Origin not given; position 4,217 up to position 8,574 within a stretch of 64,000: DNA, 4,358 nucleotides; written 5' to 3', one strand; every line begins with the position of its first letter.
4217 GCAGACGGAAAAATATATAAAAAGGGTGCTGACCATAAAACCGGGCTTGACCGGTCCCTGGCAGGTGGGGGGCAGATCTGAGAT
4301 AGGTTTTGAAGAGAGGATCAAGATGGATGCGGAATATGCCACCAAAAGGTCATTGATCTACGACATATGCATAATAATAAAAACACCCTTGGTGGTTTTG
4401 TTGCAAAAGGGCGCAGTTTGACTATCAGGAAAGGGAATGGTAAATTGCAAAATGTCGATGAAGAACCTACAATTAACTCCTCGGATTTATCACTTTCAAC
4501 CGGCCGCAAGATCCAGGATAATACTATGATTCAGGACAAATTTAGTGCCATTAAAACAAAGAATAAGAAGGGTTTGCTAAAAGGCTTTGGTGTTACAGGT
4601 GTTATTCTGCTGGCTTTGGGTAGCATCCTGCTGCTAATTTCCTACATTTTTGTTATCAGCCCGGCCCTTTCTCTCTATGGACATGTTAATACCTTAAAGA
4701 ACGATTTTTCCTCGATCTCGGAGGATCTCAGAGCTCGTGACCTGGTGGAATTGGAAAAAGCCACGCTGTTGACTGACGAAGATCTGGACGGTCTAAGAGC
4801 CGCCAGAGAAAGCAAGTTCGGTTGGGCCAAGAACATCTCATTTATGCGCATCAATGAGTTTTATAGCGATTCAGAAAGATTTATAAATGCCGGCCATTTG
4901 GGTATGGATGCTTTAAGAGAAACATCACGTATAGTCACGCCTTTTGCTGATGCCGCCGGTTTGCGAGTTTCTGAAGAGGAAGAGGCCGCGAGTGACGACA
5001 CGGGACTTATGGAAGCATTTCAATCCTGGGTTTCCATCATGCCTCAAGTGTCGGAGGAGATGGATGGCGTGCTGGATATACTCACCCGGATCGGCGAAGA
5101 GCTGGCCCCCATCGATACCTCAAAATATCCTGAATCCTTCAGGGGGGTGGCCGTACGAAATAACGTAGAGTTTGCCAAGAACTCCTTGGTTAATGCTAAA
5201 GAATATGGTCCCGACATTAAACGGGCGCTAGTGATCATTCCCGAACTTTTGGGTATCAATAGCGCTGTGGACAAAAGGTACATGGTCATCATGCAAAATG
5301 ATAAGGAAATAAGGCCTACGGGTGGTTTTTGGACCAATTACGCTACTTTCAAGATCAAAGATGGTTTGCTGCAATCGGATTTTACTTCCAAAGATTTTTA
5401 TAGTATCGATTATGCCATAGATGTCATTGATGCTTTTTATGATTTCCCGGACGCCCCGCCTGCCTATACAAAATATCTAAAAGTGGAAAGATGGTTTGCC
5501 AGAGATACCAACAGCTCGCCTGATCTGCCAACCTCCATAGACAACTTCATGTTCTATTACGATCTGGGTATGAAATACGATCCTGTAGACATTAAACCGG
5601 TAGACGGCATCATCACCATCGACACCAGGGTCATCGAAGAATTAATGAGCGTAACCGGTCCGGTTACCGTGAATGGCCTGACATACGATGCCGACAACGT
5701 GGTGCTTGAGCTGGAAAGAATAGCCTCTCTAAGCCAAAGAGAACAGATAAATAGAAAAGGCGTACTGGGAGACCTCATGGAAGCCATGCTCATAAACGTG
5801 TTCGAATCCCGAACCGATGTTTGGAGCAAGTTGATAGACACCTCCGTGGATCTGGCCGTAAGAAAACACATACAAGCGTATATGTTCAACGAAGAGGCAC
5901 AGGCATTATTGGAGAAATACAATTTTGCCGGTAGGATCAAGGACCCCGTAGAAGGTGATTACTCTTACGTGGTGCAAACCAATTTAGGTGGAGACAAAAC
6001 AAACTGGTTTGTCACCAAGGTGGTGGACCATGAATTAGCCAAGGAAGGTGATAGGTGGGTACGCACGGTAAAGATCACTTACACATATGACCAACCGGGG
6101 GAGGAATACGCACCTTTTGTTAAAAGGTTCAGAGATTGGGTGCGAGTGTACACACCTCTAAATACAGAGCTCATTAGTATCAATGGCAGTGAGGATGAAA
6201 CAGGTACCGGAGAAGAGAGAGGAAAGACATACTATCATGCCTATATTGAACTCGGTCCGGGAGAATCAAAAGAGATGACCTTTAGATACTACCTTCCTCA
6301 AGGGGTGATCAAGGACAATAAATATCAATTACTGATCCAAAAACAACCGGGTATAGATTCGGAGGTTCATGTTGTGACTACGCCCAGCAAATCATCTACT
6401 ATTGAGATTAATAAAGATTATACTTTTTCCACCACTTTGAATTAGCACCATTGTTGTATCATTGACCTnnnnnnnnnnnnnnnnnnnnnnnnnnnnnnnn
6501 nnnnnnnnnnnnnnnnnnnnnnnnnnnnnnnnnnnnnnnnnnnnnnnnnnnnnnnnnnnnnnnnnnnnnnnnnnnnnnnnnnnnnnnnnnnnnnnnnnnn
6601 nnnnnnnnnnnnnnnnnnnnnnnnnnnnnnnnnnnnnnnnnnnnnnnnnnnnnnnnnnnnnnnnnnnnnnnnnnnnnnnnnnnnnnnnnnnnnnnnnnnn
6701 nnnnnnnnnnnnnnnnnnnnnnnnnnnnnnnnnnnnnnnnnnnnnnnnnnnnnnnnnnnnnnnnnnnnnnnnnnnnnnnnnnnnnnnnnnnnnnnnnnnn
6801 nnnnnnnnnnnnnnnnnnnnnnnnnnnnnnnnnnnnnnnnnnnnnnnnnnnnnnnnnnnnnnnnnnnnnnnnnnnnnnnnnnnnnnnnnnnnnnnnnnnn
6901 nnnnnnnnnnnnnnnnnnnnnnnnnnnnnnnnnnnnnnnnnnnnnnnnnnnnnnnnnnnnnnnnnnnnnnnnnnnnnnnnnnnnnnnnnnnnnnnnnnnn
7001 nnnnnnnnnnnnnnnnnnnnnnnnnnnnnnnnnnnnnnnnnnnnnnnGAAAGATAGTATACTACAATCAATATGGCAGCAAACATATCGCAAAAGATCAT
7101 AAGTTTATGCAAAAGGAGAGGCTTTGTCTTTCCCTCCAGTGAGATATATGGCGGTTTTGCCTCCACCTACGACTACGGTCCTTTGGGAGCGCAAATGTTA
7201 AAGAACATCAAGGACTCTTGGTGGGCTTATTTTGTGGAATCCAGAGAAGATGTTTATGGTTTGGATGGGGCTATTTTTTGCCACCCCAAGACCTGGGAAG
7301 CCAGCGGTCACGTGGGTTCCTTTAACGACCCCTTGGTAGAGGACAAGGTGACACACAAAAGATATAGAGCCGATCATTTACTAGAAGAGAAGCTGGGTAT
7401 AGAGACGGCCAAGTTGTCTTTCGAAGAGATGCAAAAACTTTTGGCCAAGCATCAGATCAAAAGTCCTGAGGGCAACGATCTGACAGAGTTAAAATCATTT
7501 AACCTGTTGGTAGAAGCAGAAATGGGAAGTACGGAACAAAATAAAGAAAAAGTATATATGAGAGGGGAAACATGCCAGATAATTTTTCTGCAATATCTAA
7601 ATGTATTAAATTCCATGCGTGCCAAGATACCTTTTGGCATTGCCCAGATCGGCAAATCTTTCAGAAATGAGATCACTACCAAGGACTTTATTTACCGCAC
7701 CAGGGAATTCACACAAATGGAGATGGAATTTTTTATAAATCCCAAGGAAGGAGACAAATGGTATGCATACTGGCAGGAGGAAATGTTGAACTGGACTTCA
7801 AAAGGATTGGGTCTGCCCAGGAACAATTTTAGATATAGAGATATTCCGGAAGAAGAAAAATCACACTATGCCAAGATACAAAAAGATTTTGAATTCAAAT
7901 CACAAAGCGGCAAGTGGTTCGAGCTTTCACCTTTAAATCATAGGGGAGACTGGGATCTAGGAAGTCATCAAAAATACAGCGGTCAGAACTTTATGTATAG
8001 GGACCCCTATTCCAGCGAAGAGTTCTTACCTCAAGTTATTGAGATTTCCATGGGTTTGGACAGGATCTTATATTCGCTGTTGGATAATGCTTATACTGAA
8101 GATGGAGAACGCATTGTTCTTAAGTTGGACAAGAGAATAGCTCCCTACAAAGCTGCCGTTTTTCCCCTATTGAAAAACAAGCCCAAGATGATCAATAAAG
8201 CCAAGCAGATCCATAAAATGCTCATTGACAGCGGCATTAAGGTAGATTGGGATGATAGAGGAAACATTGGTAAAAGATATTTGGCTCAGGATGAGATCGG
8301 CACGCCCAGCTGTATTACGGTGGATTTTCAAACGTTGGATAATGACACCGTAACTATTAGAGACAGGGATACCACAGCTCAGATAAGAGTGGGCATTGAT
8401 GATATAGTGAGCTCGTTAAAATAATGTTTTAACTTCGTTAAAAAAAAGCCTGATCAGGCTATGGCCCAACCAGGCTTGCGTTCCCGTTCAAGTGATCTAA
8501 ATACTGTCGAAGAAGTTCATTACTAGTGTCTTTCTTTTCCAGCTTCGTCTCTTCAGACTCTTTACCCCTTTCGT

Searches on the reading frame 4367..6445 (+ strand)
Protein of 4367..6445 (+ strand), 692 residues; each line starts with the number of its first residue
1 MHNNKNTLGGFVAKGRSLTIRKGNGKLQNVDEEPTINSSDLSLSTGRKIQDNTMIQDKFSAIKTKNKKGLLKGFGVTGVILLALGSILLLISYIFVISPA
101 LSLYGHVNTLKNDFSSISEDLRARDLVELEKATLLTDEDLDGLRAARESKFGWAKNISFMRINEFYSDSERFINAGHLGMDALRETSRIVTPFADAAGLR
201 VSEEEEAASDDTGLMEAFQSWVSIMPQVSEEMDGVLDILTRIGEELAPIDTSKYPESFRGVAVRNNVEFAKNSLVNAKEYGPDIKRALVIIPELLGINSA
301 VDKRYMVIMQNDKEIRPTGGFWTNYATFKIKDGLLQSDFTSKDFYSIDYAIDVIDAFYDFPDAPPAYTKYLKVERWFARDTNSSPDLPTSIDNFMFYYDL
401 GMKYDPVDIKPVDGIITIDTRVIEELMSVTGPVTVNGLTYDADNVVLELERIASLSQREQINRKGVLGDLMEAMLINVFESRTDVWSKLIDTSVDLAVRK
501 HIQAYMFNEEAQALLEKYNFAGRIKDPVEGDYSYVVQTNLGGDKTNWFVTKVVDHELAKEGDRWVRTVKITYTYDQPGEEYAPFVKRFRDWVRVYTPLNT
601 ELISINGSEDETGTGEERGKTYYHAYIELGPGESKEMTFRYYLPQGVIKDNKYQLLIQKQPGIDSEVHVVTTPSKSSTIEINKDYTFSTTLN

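Call 25: search_protein_families(library=pfam, proteins=[window:4367-6445:+], max_evalue=0.0001)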
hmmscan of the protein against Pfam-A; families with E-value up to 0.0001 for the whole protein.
window:4367-6445:+ (692 aa): 1 family
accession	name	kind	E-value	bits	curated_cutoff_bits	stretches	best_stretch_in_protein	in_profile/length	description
PF13196.11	DUF4012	-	2.1e-18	67.6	28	1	302-450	3-140/144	Protein of unknown function (DUF4012)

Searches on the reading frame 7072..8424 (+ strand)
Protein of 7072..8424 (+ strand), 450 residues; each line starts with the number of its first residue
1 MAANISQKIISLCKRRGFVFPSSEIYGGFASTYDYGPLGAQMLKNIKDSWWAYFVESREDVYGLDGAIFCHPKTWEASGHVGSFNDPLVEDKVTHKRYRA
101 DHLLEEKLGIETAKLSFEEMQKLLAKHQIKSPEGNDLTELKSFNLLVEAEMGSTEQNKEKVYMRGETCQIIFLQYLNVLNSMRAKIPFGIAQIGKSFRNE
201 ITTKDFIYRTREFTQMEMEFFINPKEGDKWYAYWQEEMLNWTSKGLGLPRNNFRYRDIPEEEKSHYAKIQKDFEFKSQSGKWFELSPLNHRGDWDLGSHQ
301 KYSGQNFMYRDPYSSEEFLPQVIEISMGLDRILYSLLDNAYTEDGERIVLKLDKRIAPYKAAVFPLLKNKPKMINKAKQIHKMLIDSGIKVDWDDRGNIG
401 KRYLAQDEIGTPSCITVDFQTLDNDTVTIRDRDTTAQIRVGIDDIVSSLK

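Call 25: search_protein_families(library=pfam, proteins=[window:7072-8424:+], max_evalue=0.0001)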
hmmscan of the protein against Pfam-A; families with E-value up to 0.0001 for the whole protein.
window:7072-8424:+ (450 aa): 2 families
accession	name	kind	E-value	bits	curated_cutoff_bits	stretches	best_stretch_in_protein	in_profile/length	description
PF03129.25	HGTP_anticodon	-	2.1e-19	69.9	21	1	360-449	1-91/94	Anticodon binding domain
PF00587.30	tRNA-synt_2b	-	1.5e-08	35.3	29.3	1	155-298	5-143/179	tRNA synthetase class II core domain (G, H, P, S and T)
